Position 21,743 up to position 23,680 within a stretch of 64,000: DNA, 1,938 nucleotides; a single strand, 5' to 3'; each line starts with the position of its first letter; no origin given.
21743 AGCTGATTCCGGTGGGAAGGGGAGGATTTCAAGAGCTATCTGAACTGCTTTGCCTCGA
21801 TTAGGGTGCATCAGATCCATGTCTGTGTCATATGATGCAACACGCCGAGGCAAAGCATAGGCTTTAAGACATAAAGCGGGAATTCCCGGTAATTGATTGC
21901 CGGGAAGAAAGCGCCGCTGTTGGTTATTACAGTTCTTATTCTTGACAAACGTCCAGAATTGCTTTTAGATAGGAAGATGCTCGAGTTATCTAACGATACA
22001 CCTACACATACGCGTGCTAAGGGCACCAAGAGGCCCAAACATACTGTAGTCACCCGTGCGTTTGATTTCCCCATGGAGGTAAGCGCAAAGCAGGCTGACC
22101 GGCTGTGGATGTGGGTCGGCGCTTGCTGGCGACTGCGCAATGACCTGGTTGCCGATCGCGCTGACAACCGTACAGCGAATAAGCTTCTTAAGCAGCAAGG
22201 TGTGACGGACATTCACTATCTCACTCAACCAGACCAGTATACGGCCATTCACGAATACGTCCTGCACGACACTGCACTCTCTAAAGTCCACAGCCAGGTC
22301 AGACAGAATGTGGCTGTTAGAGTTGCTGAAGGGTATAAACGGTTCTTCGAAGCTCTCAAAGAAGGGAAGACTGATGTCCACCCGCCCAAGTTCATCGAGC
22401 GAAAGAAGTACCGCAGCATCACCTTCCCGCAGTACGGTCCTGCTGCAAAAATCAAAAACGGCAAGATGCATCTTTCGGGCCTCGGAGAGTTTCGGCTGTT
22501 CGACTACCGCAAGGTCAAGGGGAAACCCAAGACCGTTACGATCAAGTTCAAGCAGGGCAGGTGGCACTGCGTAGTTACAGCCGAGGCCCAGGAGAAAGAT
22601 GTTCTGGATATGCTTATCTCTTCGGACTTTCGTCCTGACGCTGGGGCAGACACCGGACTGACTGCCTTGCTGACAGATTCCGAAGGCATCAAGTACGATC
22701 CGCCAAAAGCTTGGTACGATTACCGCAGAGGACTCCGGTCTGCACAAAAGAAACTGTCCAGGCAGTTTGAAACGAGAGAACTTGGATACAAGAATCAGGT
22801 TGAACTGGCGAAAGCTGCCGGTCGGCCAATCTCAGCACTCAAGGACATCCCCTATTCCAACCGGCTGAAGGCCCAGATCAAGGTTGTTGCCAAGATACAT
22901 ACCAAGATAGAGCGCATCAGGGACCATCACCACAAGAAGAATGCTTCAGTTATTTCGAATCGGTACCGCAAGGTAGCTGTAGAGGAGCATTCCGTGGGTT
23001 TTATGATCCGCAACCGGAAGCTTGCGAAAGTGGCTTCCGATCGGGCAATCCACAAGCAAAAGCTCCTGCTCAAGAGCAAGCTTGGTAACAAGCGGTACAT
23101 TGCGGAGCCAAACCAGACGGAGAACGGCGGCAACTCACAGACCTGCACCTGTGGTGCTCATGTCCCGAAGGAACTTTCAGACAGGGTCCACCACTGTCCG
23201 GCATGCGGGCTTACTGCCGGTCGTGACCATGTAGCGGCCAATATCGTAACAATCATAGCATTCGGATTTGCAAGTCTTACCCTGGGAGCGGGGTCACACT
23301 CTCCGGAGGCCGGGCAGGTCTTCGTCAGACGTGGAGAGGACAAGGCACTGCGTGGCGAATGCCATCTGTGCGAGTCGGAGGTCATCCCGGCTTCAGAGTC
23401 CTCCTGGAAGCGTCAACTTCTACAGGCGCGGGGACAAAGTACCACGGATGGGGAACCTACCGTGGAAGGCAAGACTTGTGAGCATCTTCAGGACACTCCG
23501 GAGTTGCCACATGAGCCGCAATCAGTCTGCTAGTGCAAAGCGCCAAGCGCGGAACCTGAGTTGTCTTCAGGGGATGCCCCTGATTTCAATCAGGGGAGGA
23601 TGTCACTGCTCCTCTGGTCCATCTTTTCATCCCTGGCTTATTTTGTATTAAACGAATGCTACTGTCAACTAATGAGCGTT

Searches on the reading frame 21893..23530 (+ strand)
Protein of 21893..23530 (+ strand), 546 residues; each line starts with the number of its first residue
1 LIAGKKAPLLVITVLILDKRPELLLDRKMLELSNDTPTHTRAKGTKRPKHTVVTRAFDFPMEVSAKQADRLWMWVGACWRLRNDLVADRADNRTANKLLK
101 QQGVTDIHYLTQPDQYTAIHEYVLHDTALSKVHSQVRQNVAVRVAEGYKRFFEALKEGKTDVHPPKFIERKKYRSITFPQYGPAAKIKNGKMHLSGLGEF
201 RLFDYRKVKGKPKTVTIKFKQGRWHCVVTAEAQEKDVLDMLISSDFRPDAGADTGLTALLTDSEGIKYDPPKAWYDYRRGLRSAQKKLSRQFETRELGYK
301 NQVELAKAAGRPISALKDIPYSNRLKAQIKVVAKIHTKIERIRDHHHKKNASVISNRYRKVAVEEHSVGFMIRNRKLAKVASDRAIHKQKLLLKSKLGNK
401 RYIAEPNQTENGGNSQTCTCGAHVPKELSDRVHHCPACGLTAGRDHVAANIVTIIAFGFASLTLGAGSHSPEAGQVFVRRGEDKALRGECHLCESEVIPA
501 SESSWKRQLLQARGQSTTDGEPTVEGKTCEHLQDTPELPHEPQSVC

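Call 70: search_protein_families(library=ncbifam, proteins=[window:21893-23530:+], max_evalue=0.00001)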
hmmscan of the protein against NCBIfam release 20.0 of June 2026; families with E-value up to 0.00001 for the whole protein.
window:21893-23530:+ (546 aa): 4 families
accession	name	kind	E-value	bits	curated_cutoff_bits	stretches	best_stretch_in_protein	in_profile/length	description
NF040570.1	guided_TnpB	subfamily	9.2e-36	123.9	100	1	64-449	8-383/389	RNA-guided endonuclease TnpB family protein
NF038281.1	IS200_TnpB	exception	7.3e-31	107.6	425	1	55-450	2-353/360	IS200/IS605 family element RNA-guided endonuclease TnpB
NF038280.1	IS607_TnpB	exception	1.4e-16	60.5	350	1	213-452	171-388/431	IS607 family element RNA-guided endonuclease TnpB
NF038192.1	V_cas_c2c8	exception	4.5e-16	59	350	1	96-379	114-389/457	type V CRISPR-associated protein C2c8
